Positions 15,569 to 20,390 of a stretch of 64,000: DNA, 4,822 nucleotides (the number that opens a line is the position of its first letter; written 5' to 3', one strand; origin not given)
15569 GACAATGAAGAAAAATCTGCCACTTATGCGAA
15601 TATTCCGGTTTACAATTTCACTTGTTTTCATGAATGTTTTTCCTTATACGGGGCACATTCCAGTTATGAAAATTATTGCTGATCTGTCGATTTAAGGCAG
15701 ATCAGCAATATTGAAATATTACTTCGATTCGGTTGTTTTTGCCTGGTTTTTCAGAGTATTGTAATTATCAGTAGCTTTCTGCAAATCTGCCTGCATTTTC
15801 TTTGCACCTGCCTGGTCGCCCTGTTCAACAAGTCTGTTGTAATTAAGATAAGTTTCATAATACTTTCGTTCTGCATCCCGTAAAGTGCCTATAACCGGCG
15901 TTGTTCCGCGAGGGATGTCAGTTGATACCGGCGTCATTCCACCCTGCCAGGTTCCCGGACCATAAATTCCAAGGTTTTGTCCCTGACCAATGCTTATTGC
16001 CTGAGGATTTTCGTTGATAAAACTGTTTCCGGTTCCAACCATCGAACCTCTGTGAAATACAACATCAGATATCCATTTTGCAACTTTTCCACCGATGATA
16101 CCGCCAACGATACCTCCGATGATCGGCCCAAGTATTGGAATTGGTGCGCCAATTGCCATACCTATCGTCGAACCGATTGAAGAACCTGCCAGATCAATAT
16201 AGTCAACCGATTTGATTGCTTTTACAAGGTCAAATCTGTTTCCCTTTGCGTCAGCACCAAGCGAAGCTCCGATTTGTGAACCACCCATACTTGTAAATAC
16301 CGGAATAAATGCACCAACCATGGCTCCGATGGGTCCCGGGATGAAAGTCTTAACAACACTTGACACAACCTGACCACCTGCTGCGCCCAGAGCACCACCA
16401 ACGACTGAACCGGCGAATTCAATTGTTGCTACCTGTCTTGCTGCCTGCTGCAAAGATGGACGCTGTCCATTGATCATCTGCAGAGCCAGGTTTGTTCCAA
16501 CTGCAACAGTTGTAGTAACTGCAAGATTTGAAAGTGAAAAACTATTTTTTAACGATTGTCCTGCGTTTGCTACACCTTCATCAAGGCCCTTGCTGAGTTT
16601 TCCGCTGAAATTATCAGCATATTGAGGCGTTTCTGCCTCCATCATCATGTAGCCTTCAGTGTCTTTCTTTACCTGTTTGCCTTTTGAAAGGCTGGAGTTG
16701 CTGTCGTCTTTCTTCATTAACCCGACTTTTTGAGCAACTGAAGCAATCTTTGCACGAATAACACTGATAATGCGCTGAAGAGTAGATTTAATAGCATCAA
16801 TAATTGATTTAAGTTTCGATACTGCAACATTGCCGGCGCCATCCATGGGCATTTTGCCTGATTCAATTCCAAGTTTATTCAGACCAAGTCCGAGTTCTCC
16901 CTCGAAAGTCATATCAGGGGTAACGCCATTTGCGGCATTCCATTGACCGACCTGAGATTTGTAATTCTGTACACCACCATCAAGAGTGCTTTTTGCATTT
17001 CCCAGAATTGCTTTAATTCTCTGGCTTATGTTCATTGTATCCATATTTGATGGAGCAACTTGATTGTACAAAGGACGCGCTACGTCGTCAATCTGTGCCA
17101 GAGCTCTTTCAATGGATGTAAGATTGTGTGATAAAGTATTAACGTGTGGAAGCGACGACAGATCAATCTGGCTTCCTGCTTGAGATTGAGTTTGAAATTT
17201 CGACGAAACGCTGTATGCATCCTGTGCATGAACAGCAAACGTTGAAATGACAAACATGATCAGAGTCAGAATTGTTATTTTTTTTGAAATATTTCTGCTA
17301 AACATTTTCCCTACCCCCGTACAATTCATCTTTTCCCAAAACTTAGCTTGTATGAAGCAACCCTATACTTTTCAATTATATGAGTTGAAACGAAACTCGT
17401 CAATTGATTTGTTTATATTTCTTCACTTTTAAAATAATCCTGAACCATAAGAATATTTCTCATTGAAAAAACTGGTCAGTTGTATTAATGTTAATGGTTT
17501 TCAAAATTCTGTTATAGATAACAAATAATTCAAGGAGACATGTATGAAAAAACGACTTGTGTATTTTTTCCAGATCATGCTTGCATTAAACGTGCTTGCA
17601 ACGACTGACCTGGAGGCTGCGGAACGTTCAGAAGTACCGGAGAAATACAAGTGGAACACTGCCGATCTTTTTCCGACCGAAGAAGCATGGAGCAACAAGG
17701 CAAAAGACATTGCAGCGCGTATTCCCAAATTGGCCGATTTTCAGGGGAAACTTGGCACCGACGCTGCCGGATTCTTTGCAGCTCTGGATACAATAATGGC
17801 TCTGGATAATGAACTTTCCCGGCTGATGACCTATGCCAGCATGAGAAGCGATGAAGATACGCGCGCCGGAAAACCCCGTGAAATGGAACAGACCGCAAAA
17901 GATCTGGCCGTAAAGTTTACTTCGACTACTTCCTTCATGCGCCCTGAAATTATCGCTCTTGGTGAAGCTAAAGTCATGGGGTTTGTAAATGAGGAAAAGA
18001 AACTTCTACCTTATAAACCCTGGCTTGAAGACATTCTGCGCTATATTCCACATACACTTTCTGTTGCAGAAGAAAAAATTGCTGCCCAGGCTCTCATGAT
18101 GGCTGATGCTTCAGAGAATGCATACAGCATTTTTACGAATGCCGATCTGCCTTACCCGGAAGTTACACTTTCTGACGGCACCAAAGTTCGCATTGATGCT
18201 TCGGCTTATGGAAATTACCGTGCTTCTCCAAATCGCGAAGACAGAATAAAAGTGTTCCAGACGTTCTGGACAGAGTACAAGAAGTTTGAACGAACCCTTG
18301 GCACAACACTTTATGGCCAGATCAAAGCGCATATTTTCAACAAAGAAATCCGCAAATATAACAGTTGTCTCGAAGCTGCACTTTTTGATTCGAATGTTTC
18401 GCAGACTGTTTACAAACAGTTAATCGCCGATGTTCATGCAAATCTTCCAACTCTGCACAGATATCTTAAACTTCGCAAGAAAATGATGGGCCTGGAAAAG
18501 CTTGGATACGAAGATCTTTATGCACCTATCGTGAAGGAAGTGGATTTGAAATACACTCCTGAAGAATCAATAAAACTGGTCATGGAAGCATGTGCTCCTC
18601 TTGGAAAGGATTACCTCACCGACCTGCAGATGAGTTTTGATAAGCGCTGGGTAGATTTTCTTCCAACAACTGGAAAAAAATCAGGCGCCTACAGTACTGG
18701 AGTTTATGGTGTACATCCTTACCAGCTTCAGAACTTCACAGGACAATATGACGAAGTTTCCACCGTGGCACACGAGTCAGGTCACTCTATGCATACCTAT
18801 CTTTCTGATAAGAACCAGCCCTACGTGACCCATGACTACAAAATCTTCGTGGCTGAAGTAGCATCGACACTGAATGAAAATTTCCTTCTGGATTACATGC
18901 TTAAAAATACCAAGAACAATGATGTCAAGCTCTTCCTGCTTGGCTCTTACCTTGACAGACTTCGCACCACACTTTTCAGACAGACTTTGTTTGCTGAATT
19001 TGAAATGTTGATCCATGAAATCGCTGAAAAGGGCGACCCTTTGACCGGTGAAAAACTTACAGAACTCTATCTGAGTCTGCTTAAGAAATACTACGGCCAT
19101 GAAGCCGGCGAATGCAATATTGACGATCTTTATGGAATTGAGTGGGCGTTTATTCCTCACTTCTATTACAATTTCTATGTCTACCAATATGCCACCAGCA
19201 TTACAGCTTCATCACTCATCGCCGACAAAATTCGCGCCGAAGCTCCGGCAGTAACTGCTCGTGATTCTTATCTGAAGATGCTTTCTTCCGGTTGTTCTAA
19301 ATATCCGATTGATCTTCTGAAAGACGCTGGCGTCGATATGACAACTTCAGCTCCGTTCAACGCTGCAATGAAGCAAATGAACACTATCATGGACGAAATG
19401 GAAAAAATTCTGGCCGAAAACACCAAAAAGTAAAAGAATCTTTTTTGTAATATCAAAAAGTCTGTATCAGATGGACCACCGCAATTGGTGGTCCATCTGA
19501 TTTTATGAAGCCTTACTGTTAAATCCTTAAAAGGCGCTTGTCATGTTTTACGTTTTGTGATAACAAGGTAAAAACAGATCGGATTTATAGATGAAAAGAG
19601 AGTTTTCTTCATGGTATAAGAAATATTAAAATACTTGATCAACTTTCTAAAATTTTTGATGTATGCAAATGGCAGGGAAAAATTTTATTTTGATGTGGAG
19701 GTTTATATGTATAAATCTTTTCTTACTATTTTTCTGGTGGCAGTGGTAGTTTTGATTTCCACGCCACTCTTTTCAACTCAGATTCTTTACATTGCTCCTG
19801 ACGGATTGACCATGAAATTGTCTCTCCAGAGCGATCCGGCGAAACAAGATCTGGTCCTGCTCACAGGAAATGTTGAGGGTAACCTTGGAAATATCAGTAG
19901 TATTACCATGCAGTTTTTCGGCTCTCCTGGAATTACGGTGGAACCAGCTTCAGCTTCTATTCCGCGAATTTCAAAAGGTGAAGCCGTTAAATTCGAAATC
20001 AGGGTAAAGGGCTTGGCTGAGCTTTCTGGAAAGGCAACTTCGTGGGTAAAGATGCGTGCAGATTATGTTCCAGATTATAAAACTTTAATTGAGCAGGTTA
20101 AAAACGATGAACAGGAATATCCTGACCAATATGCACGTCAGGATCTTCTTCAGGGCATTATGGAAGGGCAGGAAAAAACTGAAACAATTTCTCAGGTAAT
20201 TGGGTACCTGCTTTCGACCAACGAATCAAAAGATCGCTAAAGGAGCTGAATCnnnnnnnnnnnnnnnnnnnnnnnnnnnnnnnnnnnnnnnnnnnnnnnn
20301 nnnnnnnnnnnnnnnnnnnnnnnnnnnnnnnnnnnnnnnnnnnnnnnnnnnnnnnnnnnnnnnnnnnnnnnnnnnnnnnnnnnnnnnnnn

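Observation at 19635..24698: Tandemly duplicated two-gene cassette (177-aa secreted protein plus roughly 500-aa HExxH...E secreted protein) with mosaic conservation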

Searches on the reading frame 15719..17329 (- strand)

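Call 4: search_protein_families(library=pfam, proteins=[window:15719-17329:-], max_evalue=1)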
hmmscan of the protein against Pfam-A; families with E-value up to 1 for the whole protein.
window:15719-17329:- (536 aa): 1 family
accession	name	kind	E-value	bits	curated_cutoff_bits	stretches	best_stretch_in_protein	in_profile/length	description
PF13488.11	Gly-zipper_Omp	-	0.008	16.5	25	1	381-418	5-40/46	Glycine zipper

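Call 5: search_protein_families(library=ncbifam, proteins=[window:15719-17329:-], max_evalue=1)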
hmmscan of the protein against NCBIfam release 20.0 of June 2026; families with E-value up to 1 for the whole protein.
window:15719-17329:- (536 aa): 0 families

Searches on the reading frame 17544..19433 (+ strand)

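Call 4: search_protein_families(library=pfam, proteins=[window:17544-19433:+], max_evalue=1)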
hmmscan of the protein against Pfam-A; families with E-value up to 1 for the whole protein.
window:17544-19433:+ (629 aa): 3 families
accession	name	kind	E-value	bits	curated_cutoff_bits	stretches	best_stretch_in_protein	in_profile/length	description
PF01432.26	Peptidase_M3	-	9.3e-67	226.8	27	1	226-610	3-456/457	Peptidase family M3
PF08439.15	Peptidase_M3_N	-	2.3e-18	66.6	25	1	135-202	1-68/70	Oligopeptidase F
PF04854.19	DUF624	-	0.32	11.6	24.2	1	221-247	28-54/77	Protein of unknown function, DUF624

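Call 5: search_protein_families(library=ncbifam, proteins=[window:17544-19433:+], max_evalue=1)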
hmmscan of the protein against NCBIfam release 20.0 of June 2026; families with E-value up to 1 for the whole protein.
window:17544-19433:+ (629 aa): 4 families
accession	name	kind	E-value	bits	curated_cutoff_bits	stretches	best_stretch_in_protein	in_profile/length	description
TIGR00181.1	pepF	equivalog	2.7e-168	561.5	490.55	1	28-622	1-591/591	oligoendopeptidase F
TIGR02290.1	M3_fam_3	subfamily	1.8e-87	294.7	561.7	1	36-621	1-586/587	M3 family oligoendopeptidase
TIGR02289.1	M3_not_pepF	subfamily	1.2e-16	60.4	442.35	1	301-603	232-531/549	M3 family oligoendopeptidase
NF006237.0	PRK08375.1-2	equivalog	0.17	11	597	1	534-573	113-152/497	putative monovalent cation/H+ antiporter subunit D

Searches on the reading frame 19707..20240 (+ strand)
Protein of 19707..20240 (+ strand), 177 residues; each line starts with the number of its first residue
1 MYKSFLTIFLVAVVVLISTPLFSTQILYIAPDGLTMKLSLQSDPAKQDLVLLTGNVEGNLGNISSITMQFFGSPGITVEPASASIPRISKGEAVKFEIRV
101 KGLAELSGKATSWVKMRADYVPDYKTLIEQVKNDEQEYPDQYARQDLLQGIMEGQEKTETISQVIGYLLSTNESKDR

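Call 4: search_protein_families(library=pfam, proteins=[window:19707-20240:+], max_evalue=1)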
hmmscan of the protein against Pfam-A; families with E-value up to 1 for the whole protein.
window:19707-20240:+ (177 aa): 0 families

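Call 5: search_protein_families(library=ncbifam, proteins=[window:19707-20240:+], max_evalue=1)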
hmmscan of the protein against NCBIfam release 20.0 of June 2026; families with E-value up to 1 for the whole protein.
window:19707-20240:+ (177 aa): 0 families

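Call 18: find_homologous_proteins(query=window:19707-20240:+, max_evalue=0.01)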
Query window:19707-20240:+ (177 aa): 2 proteins with E <= 0.01 among 79 candidates.
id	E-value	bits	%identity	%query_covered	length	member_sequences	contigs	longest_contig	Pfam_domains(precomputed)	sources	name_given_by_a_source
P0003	1.1e-107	375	100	100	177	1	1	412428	-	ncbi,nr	ncbi:MAG: hypothetical protein HQM10_07335 [Candidatus Riflebacteria bacterium]|nr:hypothetical prot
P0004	1.7e-89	316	85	100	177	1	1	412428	-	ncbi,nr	ncbi:MAG: hypothetical protein HQM10_07350 [Candidatus Riflebacteria bacterium]|nr:hypothetical prot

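Call 26: search_protein_families(library=phrogs, proteins=[window:19707-20240:+], max_evalue=0.1)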
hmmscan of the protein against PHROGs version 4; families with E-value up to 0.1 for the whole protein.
window:19707-20240:+ (177 aa): 0 families

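Call 27: search_protein_families(library=padloc, proteins=[window:19707-20240:+], max_evalue=0.1)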
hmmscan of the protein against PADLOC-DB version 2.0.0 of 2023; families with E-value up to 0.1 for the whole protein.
window:19707-20240:+ (177 aa): 1 family
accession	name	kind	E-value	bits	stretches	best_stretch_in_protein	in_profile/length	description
PDLC03363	MTase_II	-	0.057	10.8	1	132-175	176-219/294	Type II methyltransferase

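Call 48: search_solved_structures(query=A5, max_evalue=10, show_alignments=1)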
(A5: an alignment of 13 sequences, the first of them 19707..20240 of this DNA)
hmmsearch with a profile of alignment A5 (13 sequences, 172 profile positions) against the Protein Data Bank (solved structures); distinct sequences matched with E-value up to 10: 2.
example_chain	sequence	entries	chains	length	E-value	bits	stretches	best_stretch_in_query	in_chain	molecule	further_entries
6d0t_A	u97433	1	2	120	0.0068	19.3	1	32-71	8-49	BB1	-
6bva_B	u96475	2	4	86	0.37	13.6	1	22-67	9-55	Polyubiquitin-B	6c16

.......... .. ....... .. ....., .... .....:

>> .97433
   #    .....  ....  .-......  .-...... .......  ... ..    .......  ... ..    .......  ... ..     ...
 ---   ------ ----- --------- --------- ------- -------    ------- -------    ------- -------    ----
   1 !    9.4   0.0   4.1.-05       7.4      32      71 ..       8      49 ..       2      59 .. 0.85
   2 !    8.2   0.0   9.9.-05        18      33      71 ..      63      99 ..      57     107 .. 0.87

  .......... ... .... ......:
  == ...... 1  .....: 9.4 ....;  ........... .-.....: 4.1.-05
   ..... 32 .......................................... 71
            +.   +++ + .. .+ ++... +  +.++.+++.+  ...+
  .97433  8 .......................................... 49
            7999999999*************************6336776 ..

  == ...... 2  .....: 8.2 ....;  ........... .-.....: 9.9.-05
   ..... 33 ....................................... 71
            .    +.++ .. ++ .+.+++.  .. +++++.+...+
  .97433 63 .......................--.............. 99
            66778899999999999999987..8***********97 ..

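Call 49: search_protein_families(library=pfam, alignment_id=A5, max_evalue=0.1)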
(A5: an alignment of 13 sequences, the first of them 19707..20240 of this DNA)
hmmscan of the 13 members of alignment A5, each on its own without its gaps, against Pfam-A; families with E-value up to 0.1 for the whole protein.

A. member 1, window:19707-20240:+ (177 aa): 0 families

B. families by the number of members that match (of 13 scanned): 1 family
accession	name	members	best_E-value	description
PF20424.3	PilZN3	1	0.044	PilZN3 domain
